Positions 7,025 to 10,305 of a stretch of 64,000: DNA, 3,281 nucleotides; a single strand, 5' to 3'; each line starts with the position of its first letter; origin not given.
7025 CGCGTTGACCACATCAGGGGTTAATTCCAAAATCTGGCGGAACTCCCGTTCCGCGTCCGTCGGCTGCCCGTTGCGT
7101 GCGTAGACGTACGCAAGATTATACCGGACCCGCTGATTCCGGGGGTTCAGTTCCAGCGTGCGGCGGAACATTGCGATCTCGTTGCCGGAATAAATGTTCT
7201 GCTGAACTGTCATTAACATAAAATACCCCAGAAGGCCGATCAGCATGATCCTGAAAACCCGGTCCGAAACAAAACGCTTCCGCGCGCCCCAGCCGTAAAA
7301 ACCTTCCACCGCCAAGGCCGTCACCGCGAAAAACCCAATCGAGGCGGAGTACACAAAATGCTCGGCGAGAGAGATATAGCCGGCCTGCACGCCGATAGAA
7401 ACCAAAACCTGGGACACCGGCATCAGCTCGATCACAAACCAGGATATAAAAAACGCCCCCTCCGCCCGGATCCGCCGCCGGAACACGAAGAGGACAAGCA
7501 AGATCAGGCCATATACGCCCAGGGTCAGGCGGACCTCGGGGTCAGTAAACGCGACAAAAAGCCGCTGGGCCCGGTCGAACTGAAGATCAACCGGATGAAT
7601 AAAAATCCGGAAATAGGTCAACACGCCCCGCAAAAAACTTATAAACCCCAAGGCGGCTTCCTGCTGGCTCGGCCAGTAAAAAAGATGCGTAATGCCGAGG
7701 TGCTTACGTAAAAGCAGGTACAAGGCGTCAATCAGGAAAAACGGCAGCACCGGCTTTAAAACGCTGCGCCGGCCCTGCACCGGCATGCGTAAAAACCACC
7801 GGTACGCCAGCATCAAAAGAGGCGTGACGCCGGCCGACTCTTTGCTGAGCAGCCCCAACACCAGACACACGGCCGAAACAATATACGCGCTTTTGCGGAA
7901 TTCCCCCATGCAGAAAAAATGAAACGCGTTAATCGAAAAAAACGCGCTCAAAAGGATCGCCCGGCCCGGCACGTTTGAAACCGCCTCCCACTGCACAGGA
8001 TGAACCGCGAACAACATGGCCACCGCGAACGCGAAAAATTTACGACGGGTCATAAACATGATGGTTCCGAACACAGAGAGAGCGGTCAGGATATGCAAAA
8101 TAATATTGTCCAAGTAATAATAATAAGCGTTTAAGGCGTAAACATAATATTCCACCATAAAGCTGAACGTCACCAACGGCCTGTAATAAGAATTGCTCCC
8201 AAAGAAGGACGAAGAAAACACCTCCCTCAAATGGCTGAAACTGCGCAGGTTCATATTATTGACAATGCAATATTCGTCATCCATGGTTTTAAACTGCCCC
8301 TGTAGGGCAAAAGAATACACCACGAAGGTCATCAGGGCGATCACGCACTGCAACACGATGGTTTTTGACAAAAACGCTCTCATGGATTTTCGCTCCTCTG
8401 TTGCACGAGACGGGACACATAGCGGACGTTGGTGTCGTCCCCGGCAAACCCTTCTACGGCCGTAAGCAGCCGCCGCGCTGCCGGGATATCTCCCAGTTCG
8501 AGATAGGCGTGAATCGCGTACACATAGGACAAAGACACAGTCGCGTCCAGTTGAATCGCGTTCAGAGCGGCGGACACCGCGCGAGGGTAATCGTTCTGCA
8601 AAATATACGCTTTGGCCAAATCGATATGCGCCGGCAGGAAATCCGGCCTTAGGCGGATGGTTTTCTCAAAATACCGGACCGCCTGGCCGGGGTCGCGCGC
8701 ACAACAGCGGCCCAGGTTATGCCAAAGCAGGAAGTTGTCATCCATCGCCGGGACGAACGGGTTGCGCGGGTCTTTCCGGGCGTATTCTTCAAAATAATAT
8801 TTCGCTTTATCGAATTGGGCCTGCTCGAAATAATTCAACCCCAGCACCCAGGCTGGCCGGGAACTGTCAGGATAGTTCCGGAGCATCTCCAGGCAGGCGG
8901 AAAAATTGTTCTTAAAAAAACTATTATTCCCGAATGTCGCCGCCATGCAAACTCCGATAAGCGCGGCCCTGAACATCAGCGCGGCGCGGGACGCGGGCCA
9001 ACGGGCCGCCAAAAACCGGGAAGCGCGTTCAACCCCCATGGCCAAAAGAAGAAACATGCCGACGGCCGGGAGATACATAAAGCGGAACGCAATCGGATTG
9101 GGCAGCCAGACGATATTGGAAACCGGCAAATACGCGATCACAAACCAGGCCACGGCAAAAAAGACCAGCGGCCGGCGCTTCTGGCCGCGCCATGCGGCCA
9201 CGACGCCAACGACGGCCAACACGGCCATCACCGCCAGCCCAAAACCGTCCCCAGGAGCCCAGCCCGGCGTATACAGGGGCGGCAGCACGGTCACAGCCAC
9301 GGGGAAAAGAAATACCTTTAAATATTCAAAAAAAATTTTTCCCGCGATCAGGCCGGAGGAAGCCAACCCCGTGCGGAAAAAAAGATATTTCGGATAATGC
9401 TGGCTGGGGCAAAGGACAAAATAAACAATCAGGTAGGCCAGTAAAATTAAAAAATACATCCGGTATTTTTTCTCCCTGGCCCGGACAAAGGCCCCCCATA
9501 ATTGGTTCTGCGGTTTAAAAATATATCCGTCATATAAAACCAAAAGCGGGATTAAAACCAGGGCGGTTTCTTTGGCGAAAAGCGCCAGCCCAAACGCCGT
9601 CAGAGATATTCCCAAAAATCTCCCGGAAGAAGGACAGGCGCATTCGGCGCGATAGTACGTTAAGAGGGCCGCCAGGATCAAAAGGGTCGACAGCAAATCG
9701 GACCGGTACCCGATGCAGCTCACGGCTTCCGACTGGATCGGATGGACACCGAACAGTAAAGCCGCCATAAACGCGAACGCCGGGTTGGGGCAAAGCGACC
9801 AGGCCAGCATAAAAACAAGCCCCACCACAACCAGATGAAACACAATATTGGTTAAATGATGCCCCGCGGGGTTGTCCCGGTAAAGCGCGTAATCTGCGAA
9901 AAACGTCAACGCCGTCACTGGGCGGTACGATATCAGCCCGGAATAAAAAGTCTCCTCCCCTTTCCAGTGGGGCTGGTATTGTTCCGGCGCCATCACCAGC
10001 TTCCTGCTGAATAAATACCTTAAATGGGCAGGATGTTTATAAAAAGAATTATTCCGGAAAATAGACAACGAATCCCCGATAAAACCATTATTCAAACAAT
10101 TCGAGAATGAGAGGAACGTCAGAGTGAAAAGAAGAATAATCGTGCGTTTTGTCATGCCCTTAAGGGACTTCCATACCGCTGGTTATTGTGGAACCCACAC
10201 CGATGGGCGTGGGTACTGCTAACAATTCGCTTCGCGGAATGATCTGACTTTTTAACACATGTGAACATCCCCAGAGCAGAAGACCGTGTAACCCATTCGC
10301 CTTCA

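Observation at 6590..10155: Tandem, translationally coupled pair of PMT/TMTC-like (GT-C fold + TPR) membrane proteins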

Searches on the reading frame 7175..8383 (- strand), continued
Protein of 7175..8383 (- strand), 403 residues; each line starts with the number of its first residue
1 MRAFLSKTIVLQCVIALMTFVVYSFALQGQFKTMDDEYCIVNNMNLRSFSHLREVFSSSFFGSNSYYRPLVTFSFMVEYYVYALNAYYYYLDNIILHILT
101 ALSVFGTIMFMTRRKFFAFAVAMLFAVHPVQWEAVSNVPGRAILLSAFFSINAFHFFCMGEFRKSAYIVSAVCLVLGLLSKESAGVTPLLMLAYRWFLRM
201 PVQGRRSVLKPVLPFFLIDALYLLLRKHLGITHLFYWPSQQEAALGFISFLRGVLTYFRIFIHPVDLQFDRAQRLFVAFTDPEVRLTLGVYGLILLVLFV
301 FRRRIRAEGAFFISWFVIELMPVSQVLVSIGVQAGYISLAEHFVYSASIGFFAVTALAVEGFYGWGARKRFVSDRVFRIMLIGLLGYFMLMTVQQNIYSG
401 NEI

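Call 84: search_protein_representatives(protein=window:7190-8383:-)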
Query: 398 residues. Proteins with E-value up to 0.001 (for the whole library): 45496; up to 1e-10: 11245; up to 1e-30: 213. The best 150 are listed.
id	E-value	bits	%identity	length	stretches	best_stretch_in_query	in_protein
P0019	7.3e-103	361.5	48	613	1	7-398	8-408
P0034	2.4e-100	353.2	47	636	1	6-398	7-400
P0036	6.1e-100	351.9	46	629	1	3-398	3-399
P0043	9.4e-98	344.7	46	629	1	5-396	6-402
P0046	9.8e-98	344.6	46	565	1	11-398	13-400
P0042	7.6e-97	341.7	48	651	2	6-200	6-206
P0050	8.4e-96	338.2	48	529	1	12-398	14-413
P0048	3.2e-95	336.3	44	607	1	3-398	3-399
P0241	2.5e-94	333.4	45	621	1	5-398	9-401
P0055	2.0e-93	330.4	45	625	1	6-398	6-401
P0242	8.7e-93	328.3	42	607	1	7-397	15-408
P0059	1.7e-92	327.3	46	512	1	8-398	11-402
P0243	1.8e-92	327.3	44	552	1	14-398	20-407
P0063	2.4e-90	320.3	44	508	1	9-398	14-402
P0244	5.0e-89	315.9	45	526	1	28-398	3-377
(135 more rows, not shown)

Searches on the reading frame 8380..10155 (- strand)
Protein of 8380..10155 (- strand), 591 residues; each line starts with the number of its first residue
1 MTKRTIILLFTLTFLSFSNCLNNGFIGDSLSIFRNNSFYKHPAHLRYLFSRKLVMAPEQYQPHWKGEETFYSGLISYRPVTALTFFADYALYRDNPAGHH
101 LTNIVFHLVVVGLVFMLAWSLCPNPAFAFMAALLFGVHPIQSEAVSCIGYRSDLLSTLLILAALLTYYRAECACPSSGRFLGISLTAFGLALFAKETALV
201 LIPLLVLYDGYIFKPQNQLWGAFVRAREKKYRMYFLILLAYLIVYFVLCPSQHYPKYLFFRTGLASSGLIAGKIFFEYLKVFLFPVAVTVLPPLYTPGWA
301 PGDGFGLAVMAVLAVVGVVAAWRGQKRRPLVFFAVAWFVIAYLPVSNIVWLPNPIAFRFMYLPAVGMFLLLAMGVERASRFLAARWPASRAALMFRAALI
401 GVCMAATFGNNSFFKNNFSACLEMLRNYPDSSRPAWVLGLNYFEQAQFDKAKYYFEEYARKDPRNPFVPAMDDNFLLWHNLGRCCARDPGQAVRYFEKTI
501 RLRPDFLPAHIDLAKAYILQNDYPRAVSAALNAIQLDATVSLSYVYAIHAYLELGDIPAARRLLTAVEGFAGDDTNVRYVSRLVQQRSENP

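Call 3: search_protein_families(library=pfam, proteins=[window:8380-10155:-], max_evalue=0.01)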
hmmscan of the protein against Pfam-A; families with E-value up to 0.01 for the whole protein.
window:8380-10155:- (591 aa): 13 families
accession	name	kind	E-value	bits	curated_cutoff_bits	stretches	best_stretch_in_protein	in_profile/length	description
PF14559.12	TPR_19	-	8.2e-12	45.7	25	1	487-528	5-46/68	Tetratricopeptide repeat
PF07719.23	TPR_2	-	1e-11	44.4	27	0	438-465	7-34/34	Tetratricopeptide repeat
PF00515.34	TPR_1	-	1.2e-06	28.5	27.8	0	509-537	3-31/34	Tetratricopeptide repeat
PF13424.12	TPR_12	-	2.6e-06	27.9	30.1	0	420-458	28-71/77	Tetratricopeptide repeat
PF13432.12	TPR_16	-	2.1e-05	25.3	32.7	1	486-534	10-57/65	Tetratricopeptide repeat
PF13174.12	TPR_6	-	0.00022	22.1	26.3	0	438-463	6-31/33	Tetratricopeptide repeat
PF07721.20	TPR_4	-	0.00029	21.6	27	0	549-564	9-24/26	Tetratricopeptide repeat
PF13431.12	TPR_17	-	0.00036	21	24.4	0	495-527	1-33/34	Tetratricopeptide repeat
PF13176.12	TPR_7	-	0.001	19.4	27.9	0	478-505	2-31/36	Tetratricopeptide repeat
PF23300.3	HEAT_Nup120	-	0.0014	18.9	29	0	416-459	10-53/170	Nucleoporin Nup120, HEAT repeats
PF23914.1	TPR_CcmH_CycH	-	0.0027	18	42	0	473-525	48-102/158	Cytochrome c-type biogenesis protein H TPR domain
PF13428.12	TPR_14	-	0.005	17.9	23.5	0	438-466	7-35/44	Tetratricopeptide repeat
PF12895.13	ANAPC3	-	0.0079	16.9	27.2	0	513-564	29-79/82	Anaphase-promoting complex, cyclosome, subunit 3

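Call 4: search_protein_families(library=ncbifam, proteins=[window:8380-10155:-], max_evalue=0.01)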
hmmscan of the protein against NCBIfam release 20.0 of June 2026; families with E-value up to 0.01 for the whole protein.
window:8380-10155:- (591 aa): 7 families
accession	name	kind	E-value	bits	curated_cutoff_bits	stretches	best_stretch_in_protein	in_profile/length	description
TIGR02917.1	PEP_TPR_lipo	equivalog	4.8e-07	28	312.2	1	488-567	616-695/899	XrtA/PEP-CTERM system TPR-repeat protein PrsT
TIGR02521.1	type_IV_pilW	equivalog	3.4e-05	23.5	154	0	509-561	33-85/234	type IV pilus biogenesis/stability protein PilW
NF040959.1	MamA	equivalog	6e-05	22.6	200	0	480-538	76-136/204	magnetosome protein MamA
NF033758.1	gliding_GltE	equivalog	0.00014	21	225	1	487-538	236-287/411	adventurous gliding motility TPR repeat lipoprotein GltE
TIGR03504.1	FimV_Cterm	subfamily_domain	0.0018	18.3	30.65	0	549-566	7-24/44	FimV/HubP family polar landmark protein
TIGR00540.1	TPR_hemY_coli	hypoth_equivalog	0.0031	16.3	142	0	424-462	318-356/385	heme biosynthesis-associated TPR protein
NF033920.0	C39_PA2778_fam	equivalog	0.0053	16.2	150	0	417-481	175-230/255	PA2778 family cysteine peptidase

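Call 8: search_solved_structures(query=window:8380-10155:-, max_evalue=1)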
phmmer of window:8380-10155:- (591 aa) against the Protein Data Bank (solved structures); distinct sequences matched with E-value up to 1: 59.
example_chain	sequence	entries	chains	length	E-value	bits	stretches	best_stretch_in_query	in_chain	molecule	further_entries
9qhb_A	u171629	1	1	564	5.1e-36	127.8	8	430-556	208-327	Engineered tetratricopeptide repeat protein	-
8bu0_A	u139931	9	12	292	4.4e-24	88.4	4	432-556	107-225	Consensus tetratricopeptide repeat protein | Crystal structure of an 8-repeat consensus TPR superhelix with Zinc. | Monomer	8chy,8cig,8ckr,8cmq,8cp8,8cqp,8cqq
9qhc_A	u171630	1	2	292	1.6e-18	70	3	433-538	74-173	Engineered tetratricopeptide repeat protein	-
7yeh_B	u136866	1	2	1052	2.3e-14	56.2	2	420-538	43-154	UDP-N-acetylglucosamine--peptide N-acetylglucosaminyltransferase 110 kDa subunit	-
7yea_A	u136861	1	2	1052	2.8e-14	56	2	420-538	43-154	UDP-N-acetylglucosamine--peptide N-acetylglucosaminyltransferase 110 kDa subunit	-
1w3b_A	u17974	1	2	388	3.7e-14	55.6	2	420-538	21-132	UDP-N-ACETYLGLUCOSAMINE--PEPTIDE N-ACETYLGLUCOSAMINYLTRANSFERASE 110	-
7ntf_A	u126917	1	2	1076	7.2e-14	54.6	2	419-538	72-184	Isoform 1 of UDP-N-acetylglucosamine--peptide N-acetylglucosaminyltransferase 110 kDa subu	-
6eou_A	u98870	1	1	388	1.1e-13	54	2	420-537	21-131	UDP-N-acetylglucosamine--peptide N-acetylglucosaminyltransferase 110 kDa subunit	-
8ch0_A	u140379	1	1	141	4.4e-13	52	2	437-538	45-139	Consensus tetratricopeptide repeat protein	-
2fo7_A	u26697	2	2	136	5.9e-12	48.3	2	437-538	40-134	SYNTHETIC CONSENSUS TPR PROTEIN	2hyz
9gzg_A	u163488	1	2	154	1e-08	37.6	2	478-556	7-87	Engineered CTPR protein with glutamic acids for conductivity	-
1na0_A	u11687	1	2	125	3.1e-08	36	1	429-538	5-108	designed protein CTPR3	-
3kd7_A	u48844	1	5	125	5e-07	32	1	429-538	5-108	CTPR390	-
2wqh_A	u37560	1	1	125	1.1e-06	30.9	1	429-536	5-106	CTPR3Y3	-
7obi_A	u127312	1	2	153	1.1e-06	30.8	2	480-539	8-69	CTPR-rv4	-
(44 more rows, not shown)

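Call 21: search_protein_families(library=pfam, alignment_id=A2, max_evalue=0.001)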
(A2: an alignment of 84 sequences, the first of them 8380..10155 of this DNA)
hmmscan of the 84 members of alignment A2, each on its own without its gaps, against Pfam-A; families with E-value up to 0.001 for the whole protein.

A. member 1, window:8380-10155:- (591 aa): 8 families
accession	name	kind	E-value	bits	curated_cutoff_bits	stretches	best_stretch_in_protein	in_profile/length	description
PF14559.12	TPR_19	-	8.2e-12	45.7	25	1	487-528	5-46/68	Tetratricopeptide repeat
PF07719.23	TPR_2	-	1e-11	44.4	27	0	438-465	7-34/34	Tetratricopeptide repeat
PF00515.34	TPR_1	-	1.2e-06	28.5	27.8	0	509-537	3-31/34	Tetratricopeptide repeat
PF13424.12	TPR_12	-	2.6e-06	27.9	30.1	0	420-458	28-71/77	Tetratricopeptide repeat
PF13432.12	TPR_16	-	2.1e-05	25.3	32.7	1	486-534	10-57/65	Tetratricopeptide repeat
PF13174.12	TPR_6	-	0.00022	22.1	26.3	0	438-463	6-31/33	Tetratricopeptide repeat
PF07721.20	TPR_4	-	0.00029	21.6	27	0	549-564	9-24/26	Tetratricopeptide repeat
PF13431.12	TPR_17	-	0.00036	21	24.4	0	495-527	1-33/34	Tetratricopeptide repeat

B. families by the number of members that match (of 84 scanned): 46 families (the first 25 are shown)
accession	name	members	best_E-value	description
PF07719.23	TPR_2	74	7.3e-36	Tetratricopeptide repeat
PF14559.12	TPR_19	71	6.2e-28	Tetratricopeptide repeat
PF13428.12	TPR_14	70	1.5e-22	Tetratricopeptide repeat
PF13424.12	TPR_12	69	1.6e-28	Tetratricopeptide repeat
PF13432.12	TPR_16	67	1.3e-31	Tetratricopeptide repeat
PF00515.34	TPR_1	63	2.5e-42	Tetratricopeptide repeat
PF13181.12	TPR_8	62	6.4e-27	Tetratricopeptide repeat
PF13431.12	TPR_17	52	1.6e-37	Tetratricopeptide repeat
PF13414.12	TPR_11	51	2.3e-44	TPR repeat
PF13174.12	TPR_6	40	2.1e-14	Tetratricopeptide repeat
PF13176.12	TPR_7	38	1.5e-17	Tetratricopeptide repeat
PF13374.12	TPR_10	36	8.5e-18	Tetratricopeptide repeat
PF13371.12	TPR_9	31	2.4e-17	Tetratricopeptide repeat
PF23914.1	TPR_CcmH_CycH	31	2.7e-13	Cytochrome c-type biogenesis protein H TPR domain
PF12895.13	ANAPC3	23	2.1e-12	Anaphase-promoting complex, cyclosome, subunit 3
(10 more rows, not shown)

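Call 35: predict_structure(alignment_id=A2)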
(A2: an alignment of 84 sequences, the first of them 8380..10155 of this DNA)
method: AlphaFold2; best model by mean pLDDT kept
length: 591 residues; sequences in the alignment: 84
mean_pLDDT: 94.9   pTM: 0.93
mean pLDDT of the five models: 94.9, 94.5, 94.3, 94.2, 93.7
residues with pLDDT >= 90: 518; 70-90: 59; 50-70: 14; < 50: 0
segments of 3 or more residues with pLDDT < 50: none
pLDDT, mean of each block of 10 residues (from residue 1): 91 99 96 93 96 89 72 95 98 98 99 98 97 99 98 98 98 86 98 98 98 95 97 98 96 75 81 93 97 92 87 90 94 97 92 94 98 98 96 98 98 98 97 97 97 97 88 95 97 98 97 98 98 97 98 98 98 97 96 72
secondary structure, 60 per line:
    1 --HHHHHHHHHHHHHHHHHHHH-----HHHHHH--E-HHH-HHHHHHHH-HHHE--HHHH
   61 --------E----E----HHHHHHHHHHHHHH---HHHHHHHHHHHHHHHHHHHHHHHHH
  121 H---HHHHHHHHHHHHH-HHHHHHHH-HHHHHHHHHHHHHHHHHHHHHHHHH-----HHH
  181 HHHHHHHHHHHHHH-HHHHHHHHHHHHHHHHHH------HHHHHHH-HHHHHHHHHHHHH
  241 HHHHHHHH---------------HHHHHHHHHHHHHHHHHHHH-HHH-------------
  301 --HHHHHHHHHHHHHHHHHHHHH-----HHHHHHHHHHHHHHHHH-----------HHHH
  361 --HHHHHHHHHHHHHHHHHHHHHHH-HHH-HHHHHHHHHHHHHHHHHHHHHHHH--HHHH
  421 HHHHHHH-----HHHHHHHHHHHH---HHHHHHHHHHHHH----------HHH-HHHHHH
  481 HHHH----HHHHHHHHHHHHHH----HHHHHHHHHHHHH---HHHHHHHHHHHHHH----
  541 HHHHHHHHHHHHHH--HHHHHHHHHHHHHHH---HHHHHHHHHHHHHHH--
elements in order: H3-22 H28-33 H42-49 H57-60 H79-92 H96-121 H125-137 H139-146 H148-172 H178-194 H196-213 H220-226 H228-248 H264-283 H303-323 H329-345 H357-360 H363-385 H391-414 H417-427 H433-444 H448-460 H475-484 H489-502 H507-519 H523-536 H541-554 H557-571 H575-589
